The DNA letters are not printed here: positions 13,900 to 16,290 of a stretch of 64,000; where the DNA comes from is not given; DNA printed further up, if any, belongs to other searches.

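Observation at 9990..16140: Terpenoid-like tailoring module: desaturase-like FAD enzyme + B12-rSAM + alpha/alpha-toroid + fused Zn-ADH/Gfo-Idh-MocA oxidoreductase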

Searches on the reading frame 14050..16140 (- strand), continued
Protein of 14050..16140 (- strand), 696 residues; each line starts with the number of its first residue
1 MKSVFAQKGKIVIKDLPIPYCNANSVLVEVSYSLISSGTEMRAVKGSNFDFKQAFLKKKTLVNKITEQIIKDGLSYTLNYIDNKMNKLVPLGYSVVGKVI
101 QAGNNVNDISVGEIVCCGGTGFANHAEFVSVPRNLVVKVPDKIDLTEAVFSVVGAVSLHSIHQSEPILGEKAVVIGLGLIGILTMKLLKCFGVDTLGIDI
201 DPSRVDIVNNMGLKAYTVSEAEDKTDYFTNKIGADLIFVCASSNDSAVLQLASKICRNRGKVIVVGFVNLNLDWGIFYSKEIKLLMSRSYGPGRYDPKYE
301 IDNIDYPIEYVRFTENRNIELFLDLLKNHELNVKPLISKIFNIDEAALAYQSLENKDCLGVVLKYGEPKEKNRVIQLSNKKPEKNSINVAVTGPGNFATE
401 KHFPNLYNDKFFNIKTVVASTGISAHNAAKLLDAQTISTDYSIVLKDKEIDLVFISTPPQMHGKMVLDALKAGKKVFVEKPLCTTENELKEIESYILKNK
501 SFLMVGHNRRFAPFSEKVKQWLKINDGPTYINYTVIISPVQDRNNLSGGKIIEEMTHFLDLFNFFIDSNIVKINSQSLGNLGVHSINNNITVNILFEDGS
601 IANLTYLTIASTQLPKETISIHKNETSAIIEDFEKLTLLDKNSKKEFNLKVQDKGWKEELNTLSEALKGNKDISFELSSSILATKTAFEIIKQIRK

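Call 75: search_dna_similar(query=window:14050-16140:-, collection=plasmids, mode=protein, max_rows=25, max_evalue=1e-30)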
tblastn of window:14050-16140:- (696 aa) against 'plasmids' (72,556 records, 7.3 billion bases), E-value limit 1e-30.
Records with a match: 141; places in all: 141; records where one place covers at least 80% of the query: 139.
Best place of each record, by identity: <60% 141.
By first word of the organism name: Ralstonia 132; Streptomyces 4; Parabacteroides 1; Sphingobium 1; Thalassospira 1; Mesobacillus 1; Paenibacillus 1.
By predicted mobility (MOB-suite, as given by PLSDB): mobilizable 106; non-mobilizable 34; conjugative 1.
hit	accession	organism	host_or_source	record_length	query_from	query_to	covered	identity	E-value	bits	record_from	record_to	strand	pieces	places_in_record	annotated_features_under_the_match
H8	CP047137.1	Ralstonia solanacearum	Potato,Single cell,tuber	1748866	1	696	100%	33.5%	5e-112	379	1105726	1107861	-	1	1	Gfo/Idh/MocA family oxidoreductase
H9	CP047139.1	Ralstonia solanacearum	Potato,Single cell,tuber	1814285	1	696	100%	33.5%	5e-112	379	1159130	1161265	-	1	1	Gfo/Idh/MocA family oxidoreductase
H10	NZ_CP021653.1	Ralstonia solanacearum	Solanum lycopersicum,Tomato with ...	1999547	1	696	100%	33.5%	5e-112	379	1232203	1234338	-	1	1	none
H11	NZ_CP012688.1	Ralstonia solanacearum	Solanum commersonii,whole organism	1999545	1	696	100%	33.5%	5e-112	379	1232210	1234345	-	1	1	none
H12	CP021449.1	Ralstonia solanacearum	sesame seedling,cell culture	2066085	9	685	97%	34.4%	3e-112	380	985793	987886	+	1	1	5-dehydro-4-deoxyglucarate dehydratase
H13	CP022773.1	Ralstonia solanacearum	Solanum tuberosum,single cell,Potato ...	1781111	9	685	97%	34.4%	4e-112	380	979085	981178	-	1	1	dehydrogenase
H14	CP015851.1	Ralstonia solanacearum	Rhizoma kaempferiae,cell culture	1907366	9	685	97%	34.4%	4e-112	380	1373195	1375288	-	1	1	dehydrogenase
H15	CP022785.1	Ralstonia solanacearum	Solanum tuberosum,single cell,Potato ...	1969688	9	685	97%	34.4%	4e-112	380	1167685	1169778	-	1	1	dehydrogenase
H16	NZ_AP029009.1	Ralstonia pseudosolanacearum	-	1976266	9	685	97%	34.4%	4e-112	380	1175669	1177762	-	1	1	none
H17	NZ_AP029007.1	Ralstonia pseudosolanacearum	-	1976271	9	685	97%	34.4%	4e-112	380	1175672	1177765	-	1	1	none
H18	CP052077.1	Ralstonia solanacearum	tomato,cell culture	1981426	9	685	97%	34.4%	4e-112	380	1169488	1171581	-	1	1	none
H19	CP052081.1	Ralstonia solanacearum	tomato,cell culture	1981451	9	685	97%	34.4%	4e-112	380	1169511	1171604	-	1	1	none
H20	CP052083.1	Ralstonia solanacearum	tomato,cell culture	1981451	9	685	97%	34.4%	4e-112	380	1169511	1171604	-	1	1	Gfo/Idh/MocA family oxidoreductase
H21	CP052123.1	Ralstonia solanacearum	tomato,cell culture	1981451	9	685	97%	34.4%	4e-112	380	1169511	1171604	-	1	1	Gfo/Idh/MocA family oxidoreductase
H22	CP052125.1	Ralstonia solanacearum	tomato,cell culture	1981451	9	685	97%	34.4%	4e-112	380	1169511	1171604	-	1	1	Gfo/Idh/MocA family oxidoreductase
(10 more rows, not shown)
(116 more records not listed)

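Call 76: get_annotated_region(hit=H20, flank=12000)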
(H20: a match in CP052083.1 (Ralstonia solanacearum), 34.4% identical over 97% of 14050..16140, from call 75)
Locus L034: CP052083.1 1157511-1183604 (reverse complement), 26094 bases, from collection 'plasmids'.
description: Ralstonia solanacearum strain FJAT442.F1 plasmid Plas1, complete sequence
organism: Ralstonia solanacearum (NCBI taxid 305)
taxonomy: Bacteria; Pseudomonadota; Betaproteobacteria; Burkholderiales; Burkholderiaceae; Ralstonia; Ralstonia solanacearum
host: -; source: tomato,cell culture; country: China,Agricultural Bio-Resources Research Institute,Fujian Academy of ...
typing (MOB-suite, as given by PLSDB): mobilizable; relaxase MOBP
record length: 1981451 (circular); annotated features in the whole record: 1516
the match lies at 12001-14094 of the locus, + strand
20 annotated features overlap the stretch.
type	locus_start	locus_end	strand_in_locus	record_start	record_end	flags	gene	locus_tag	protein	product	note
CDS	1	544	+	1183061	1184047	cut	-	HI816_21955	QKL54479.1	IS5 family transposase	-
CDS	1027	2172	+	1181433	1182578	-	-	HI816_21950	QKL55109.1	EPS I polysaccharide export outer membrane protein EpsA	-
CDS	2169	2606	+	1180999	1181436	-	-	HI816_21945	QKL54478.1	low molecular weight phosphotyrosine protein phosphatase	-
CDS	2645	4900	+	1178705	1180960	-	-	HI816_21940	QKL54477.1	polysaccharide biosynthesis tyrosine autokinase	-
CDS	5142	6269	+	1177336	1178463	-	wecB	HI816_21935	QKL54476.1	UDP-N-acetylglucosamine 2-epimerase (non-hydrolyzing)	-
CDS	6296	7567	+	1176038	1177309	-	wecC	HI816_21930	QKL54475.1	UDP-N-acetyl-D-mannosamine dehydrogenase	-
CDS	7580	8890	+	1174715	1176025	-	-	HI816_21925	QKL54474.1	multidrug MFS transporter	-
CDS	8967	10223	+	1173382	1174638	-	-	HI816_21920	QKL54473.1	multidrug MFS transporter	-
CDS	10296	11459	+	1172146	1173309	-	-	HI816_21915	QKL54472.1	glycosyltransferase family 4 protein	-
CDS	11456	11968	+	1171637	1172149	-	-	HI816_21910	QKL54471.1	acyltransferase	-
CDS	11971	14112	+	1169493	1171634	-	-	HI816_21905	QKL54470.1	Gfo/Idh/MocA family oxidoreductase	-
CDS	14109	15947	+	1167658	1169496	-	-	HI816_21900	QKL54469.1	heparinase II/III-family protein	-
CDS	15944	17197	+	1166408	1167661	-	-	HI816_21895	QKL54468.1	glycosyltransferase family 4 protein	-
CDS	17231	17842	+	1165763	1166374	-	-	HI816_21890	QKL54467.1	sugar transferase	-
CDS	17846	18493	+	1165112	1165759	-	-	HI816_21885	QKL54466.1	acetyltransferase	-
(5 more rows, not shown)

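Call 89: search_protein_families(library=pfam, proteins=[L026:10175-10939:+, L026:10951-12633:+, L026:12638-14830:+, L034:14109-15947:+, L034:11971-14112:+], max_evalue=0.1)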
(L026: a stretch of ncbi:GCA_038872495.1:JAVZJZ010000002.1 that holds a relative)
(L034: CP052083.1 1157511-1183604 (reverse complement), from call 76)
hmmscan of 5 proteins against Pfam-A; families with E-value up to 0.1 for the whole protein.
L026:10175-10939:+ (254 aa): 0 families

L026:10951-12633:+ (560 aa): 1 family
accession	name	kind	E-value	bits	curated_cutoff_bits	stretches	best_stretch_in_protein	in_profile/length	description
PF13240.11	Zn_Ribbon_1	-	0.01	16.1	25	1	218-234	5-21/23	zinc-ribbon domain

L026:12638-14830:+ (730 aa): 0 families

L034:14109-15947:+ (612 aa): 2 families
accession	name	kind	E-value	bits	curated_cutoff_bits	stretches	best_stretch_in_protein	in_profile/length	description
PF07940.18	Hepar_II_III_C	-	2.8e-24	86.4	24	1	389-558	2-174/237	Heparinase II/III-like, C-terminal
PF16889.11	Hepar_II_III_N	-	0.0034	17.2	22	1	77-287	76-267/340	Heparinase II/III N-terminus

L034:11971-14112:+ (713 aa): 10 families
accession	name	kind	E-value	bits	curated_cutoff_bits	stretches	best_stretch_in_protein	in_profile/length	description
PF00107.32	ADH_zinc_N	-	1.3e-18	67.7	31.8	1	178-297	2-121/129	Zinc-binding dehydrogenase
PF01408.29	GFO_IDH_MocA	-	2e-17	64.4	24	1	395-506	3-114/120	Oxidoreductase family, NAD-binding Rossmann fold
PF22725.1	GFO_IDH_MocA_C3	-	4.9e-11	43.1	27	1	537-639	15-118/124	GFO/IDH/MocA C-terminal domain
PF02894.22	GFO_IDH_MocA_C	-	1.5e-07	31.9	22.9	1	547-633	24-114/218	Oxidoreductase family, C-terminal alpha/beta domain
PF08240.17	ADH_N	-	1.7e-06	28.7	23.5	1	86-139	29-104/104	Alcohol dehydrogenase GroES-like domain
PF16912.11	Glu_dehyd_C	-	1.3e-05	25.3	34.9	1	169-270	33-133/211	Glucose dehydrogenase C-terminus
PF13602.12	ADH_zinc_N_2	-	2e-05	25.9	27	1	231-358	20-127/134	Zinc-binding dehydrogenase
PF03721.20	UDPG_MGDP_dh_N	-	0.0039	17.2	27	1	171-220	4-53/187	UDP-glucose/GDP-mannose dehydrogenase family, NAD binding domain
PF02254.24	TrkA_N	-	0.012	16.4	23.8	1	170-212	1-43/116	TrkA-N domain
PF01262.27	AlaDh_PNT_C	-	0.038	13.8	23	1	170-216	31-78/214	Alanine dehydrogenase/PNT, C-terminal domain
